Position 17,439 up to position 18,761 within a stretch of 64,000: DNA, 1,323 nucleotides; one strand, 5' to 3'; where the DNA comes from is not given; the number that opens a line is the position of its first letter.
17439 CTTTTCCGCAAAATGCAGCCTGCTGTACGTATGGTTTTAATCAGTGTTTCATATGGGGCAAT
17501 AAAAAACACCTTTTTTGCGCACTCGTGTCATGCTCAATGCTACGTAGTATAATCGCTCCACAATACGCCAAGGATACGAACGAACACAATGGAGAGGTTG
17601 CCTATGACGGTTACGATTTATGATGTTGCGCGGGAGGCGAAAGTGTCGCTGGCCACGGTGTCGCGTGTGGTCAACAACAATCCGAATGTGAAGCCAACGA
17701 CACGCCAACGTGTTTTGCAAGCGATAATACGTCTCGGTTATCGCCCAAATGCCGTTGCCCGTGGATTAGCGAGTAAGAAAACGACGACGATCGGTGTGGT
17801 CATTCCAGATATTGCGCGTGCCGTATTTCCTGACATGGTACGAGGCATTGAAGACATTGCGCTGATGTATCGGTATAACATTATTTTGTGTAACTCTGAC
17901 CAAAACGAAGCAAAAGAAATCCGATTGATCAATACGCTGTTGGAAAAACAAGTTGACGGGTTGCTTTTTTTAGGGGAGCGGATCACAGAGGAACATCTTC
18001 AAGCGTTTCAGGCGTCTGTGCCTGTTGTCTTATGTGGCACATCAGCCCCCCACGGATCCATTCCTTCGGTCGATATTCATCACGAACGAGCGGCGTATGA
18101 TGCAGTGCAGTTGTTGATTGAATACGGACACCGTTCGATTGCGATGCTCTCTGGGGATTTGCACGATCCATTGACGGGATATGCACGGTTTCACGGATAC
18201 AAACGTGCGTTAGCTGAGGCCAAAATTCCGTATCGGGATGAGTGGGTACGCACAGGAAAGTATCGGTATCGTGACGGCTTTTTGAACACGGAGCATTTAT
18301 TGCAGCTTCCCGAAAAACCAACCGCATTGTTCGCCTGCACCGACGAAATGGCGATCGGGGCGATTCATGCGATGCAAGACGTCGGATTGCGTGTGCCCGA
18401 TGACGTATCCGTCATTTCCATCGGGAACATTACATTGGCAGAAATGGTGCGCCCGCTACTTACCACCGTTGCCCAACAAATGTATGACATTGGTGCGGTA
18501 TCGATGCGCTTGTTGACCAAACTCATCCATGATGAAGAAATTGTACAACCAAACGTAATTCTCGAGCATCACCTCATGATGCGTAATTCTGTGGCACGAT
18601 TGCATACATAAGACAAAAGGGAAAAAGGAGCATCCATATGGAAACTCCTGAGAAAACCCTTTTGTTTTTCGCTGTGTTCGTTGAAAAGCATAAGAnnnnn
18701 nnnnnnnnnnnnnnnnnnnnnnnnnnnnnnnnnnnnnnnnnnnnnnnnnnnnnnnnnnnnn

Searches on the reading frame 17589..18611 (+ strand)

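Call 55: search_protein_families(library=pfam, proteins=[window:17589-18611:+], max_evalue=0.00001)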
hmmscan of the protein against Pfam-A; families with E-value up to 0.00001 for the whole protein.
window:17589-18611:+ (340 aa): 4 families
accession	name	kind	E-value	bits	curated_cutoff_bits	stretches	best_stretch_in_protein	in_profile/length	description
PF13377.12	Peripla_BP_3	-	3.2e-33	115.6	26.5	1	173-335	1-167/167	Periplasmic binding protein-like domain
PF00532.27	Peripla_BP_1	-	4.3e-29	102.3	22.2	1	66-313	2-261/281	Periplasmic binding proteins and sugar binding domain of LacI family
PF00356.27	LacI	-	3.6e-19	68.7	27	1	9-54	1-46/46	Bacterial regulatory proteins, lacI family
PF13407.12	Peripla_BP_4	-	1.1e-16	61.7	35.1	1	68-314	1-255/258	Periplasmic binding protein domain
